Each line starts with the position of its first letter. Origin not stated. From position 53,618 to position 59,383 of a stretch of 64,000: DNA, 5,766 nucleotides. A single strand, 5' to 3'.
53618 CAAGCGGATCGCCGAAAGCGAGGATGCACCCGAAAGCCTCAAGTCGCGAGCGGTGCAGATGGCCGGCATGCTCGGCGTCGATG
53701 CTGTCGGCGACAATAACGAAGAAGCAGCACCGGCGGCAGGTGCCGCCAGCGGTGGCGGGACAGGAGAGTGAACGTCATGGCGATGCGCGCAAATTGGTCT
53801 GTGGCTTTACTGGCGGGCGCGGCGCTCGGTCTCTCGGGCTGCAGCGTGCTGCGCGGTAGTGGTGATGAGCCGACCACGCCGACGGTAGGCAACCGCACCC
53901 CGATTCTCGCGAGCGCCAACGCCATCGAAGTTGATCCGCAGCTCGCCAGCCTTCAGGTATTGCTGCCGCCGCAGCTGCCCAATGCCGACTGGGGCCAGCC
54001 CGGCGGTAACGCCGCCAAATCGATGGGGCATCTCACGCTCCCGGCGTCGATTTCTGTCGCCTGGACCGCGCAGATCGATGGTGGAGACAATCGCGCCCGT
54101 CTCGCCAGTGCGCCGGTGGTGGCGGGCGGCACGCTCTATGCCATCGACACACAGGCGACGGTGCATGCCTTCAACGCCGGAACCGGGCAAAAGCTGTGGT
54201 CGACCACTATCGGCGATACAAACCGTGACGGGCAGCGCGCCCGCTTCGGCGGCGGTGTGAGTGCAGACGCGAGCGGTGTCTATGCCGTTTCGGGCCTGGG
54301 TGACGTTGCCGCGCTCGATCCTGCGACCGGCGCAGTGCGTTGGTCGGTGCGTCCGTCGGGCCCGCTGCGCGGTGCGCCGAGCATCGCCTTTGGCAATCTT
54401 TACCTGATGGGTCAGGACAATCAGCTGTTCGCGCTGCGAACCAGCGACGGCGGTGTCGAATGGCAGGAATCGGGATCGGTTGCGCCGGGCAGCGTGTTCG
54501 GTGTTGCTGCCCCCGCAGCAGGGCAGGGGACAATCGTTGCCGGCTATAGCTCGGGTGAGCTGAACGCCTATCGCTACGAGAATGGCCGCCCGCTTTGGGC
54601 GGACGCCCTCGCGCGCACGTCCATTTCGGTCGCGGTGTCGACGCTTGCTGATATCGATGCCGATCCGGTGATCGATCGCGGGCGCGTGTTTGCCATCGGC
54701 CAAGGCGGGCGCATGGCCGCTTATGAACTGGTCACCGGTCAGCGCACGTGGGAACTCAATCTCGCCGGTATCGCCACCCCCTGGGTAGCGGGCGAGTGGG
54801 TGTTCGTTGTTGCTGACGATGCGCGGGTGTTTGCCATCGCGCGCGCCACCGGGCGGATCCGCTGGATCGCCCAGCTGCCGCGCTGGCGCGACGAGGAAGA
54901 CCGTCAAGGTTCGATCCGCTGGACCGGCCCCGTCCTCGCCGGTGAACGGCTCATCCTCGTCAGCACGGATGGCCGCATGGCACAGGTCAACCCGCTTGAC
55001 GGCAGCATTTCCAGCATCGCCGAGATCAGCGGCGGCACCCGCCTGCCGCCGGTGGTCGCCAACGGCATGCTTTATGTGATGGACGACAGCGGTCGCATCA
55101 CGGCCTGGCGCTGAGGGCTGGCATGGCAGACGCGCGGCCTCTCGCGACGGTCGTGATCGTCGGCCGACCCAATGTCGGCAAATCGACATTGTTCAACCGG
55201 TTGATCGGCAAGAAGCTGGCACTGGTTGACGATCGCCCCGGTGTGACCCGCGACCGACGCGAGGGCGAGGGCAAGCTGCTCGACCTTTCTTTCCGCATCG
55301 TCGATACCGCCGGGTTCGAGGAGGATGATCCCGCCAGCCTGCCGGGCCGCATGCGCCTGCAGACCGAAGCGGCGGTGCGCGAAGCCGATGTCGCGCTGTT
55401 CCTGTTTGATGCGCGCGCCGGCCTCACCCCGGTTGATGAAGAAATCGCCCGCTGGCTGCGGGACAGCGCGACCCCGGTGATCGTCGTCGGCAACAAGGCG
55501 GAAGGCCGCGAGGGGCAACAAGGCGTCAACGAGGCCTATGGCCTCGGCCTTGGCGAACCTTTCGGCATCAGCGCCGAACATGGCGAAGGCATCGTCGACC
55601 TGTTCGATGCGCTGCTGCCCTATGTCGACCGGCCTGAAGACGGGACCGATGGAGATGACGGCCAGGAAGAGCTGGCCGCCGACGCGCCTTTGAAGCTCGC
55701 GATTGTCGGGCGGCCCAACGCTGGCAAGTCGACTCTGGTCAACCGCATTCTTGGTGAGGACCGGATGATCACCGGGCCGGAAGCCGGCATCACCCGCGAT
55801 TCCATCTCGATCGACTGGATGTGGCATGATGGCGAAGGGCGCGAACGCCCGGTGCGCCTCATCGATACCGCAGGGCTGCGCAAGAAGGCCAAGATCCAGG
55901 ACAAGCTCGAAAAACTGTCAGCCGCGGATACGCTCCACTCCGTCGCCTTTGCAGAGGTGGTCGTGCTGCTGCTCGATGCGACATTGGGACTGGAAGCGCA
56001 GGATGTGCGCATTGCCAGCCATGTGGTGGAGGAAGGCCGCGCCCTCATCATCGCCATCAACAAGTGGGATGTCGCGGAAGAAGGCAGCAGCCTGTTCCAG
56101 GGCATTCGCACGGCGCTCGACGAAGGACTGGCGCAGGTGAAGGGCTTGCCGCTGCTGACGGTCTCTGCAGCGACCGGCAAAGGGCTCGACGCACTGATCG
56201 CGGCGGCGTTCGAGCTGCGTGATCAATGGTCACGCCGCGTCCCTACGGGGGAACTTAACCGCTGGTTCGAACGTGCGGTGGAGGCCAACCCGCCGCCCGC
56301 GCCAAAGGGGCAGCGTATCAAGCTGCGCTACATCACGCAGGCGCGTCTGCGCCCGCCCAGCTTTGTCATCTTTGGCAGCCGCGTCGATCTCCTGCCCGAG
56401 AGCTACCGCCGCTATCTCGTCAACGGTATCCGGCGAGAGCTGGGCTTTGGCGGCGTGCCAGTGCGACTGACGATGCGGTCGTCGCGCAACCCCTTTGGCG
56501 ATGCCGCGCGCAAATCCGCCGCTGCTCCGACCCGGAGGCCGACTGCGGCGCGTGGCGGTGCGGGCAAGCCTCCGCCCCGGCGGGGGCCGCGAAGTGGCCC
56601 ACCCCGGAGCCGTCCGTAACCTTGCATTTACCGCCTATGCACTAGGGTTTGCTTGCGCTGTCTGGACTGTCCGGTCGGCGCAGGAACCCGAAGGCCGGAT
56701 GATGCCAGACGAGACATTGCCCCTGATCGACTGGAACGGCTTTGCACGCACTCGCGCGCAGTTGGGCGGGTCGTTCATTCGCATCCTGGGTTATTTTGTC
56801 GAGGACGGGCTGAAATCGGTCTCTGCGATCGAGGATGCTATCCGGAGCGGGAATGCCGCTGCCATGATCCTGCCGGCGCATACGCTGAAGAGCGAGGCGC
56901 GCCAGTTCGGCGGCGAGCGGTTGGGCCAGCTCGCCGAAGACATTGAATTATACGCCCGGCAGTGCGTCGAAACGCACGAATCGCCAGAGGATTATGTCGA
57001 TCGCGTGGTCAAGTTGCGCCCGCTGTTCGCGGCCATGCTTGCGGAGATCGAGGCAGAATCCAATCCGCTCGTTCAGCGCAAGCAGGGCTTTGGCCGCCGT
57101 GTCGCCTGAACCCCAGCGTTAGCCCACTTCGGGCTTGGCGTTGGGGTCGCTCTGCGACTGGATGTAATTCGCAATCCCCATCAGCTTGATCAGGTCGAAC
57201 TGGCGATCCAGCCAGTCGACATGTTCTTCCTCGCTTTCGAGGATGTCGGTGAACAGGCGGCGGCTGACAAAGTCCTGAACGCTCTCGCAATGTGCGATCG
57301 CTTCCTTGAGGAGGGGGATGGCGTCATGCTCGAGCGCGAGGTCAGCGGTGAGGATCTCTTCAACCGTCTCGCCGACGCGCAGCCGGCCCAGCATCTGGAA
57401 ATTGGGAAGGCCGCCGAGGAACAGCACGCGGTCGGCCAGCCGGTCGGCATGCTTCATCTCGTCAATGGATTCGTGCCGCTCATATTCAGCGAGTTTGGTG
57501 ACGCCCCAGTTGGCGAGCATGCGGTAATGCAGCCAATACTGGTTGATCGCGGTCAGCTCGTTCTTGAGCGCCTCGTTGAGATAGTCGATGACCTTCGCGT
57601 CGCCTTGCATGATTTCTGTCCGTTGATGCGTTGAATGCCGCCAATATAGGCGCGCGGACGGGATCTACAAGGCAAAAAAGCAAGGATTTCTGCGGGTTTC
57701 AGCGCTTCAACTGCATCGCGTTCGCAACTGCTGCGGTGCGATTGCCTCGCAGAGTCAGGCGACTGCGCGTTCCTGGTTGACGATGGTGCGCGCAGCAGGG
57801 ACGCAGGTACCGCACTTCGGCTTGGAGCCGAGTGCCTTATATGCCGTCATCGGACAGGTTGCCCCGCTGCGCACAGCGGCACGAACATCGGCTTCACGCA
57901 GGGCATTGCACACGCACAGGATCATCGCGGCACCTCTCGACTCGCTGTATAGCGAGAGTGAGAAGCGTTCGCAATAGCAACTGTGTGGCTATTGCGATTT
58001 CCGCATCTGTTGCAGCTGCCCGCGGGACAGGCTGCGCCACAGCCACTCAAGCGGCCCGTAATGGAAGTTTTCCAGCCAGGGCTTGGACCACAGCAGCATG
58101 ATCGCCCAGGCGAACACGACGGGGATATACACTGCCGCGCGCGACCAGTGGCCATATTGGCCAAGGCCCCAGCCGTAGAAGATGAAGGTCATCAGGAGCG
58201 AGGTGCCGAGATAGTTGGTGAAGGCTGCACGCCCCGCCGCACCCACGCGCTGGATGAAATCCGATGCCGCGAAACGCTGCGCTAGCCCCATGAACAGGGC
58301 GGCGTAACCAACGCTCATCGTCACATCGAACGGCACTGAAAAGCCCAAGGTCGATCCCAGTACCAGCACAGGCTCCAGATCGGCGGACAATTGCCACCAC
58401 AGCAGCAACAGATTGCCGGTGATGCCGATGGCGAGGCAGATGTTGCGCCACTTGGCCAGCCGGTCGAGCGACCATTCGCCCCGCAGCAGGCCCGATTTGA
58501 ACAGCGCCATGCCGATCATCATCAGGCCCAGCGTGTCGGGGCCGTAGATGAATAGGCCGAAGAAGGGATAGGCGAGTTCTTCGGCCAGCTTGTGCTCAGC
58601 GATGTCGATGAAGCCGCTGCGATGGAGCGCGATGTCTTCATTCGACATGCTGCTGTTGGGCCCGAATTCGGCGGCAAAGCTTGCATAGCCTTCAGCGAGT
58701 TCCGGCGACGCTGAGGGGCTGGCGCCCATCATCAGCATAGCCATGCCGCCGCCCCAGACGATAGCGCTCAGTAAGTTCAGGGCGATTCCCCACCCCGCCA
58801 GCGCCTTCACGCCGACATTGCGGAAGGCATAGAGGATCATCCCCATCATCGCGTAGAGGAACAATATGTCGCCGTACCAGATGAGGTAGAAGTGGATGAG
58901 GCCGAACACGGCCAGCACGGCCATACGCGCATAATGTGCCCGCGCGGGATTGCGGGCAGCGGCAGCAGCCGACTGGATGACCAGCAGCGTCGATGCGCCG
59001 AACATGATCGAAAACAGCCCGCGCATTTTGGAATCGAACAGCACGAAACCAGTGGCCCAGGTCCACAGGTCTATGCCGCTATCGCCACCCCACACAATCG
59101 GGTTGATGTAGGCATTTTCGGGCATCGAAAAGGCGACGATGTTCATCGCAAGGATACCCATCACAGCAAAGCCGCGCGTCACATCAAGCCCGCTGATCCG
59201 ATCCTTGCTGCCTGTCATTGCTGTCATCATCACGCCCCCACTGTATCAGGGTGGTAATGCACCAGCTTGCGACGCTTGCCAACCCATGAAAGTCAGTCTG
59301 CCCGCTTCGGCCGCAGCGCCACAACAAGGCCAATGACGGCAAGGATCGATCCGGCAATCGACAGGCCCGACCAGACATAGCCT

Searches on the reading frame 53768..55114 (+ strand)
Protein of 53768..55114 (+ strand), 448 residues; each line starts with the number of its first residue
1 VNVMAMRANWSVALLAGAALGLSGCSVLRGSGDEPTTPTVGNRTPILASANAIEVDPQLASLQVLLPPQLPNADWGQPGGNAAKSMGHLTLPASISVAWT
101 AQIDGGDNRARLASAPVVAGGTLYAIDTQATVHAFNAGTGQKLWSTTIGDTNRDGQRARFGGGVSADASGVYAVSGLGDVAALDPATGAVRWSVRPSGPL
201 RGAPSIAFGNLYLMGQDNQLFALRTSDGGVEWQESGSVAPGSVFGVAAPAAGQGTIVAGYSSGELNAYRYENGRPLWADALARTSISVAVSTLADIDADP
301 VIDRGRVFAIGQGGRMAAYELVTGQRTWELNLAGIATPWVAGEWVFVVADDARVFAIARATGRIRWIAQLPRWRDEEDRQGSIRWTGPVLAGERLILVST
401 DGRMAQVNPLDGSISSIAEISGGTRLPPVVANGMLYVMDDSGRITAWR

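Call 56: search_protein_families(library=pfam, proteins=[window:53768-55114:+], max_evalue=0.0001)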
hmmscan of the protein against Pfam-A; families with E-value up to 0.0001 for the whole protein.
window:53768-55114:+ (448 aa): 3 families
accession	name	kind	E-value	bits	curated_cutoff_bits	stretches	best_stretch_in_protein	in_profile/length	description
PF13360.13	PQQ_2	-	1.2e-54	185.9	27.6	2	130-367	3-232/233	Outer membrane protein assembly factor BamB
PF01011.28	PQQ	-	2.5e-16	59.9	26.7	1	95-164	27-101/595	Glucose/ethanol/alcohol dehydrogenase, beta-propeller domain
PF13570.13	Beta-prop_ACSF4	-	3.4e-12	46.9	133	1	131-437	30-317/329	Beta-alanine-activating enzyme, beta-propeller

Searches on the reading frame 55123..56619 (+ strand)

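Call 56: search_protein_families(library=pfam, proteins=[window:55123-56619:+], max_evalue=0.0001)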
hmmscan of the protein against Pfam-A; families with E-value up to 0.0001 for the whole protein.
window:55123-56619:+ (498 aa): 11 families
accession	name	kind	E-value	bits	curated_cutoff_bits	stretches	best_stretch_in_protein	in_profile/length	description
PF01926.29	MMR_HSR1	-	6e-51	171.8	21.9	2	9-125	1-113/113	50S ribosome-binding GTPase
PF14714.11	KH_dom-like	-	1.5e-30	105.7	27.3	1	372-452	1-81/81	KH-domain-like of EngA bacterial GTPase enzymes, C-terminal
PF02421.24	FeoB_N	-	2.5e-21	76.3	27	2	9-65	2-57/156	Ferrous iron transport protein B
PF00009.33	GTP_EFTU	-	8.9e-21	74.8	26.5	1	191-364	5-184/188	Elongation factor Tu GTP binding domain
PF00350.29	Dynamin_N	-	4e-13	50.2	27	0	192-229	1-37/168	Dynamin family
PF08477.19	Roc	-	2.9e-09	37.6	27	0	10-126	2-118/119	Ras of Complex, Roc, domain of DAPkinase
PF00071.28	Ras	-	4.6e-09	36.5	21.6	0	10-141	2-128/162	Ras family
PF04548.22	AIG1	-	6.9e-09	35.8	27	0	191-299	2-105/212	AIG1 family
PF03193.22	RsgA_GTPase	-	5.6e-08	33.2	30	0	9-32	108-131/174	RsgA GTPase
PF00005.33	ABC_tran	-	2e-05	25.6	25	0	191-218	13-40/137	ABC transporter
PF03308.22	MeaB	-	8.5e-05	22.1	23.1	0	307-367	173-236/273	Methylmalonyl Co-A mutase-associated GTPase MeaB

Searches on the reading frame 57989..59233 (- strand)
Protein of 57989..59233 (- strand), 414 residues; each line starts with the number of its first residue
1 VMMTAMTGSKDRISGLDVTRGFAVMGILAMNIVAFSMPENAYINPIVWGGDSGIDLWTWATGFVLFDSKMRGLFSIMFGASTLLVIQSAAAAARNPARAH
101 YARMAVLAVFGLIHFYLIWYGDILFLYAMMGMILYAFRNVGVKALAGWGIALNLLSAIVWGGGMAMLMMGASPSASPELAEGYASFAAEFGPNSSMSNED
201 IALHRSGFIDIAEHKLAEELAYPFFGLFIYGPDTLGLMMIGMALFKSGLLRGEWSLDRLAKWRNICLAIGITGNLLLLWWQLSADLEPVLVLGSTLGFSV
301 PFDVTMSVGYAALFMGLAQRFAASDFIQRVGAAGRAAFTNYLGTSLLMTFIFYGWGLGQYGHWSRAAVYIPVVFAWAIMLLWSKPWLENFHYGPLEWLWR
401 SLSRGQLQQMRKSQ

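Call 56: search_protein_families(library=pfam, proteins=[window:57989-59233:-], max_evalue=0.0001)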
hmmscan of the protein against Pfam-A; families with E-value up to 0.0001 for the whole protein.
window:57989-59233:- (414 aa): 1 family
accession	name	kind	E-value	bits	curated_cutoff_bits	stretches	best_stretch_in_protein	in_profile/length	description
PF04235.18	DUF418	-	8.8e-39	133.5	23.6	1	244-405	1-162/163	Protein of unknown function (DUF418)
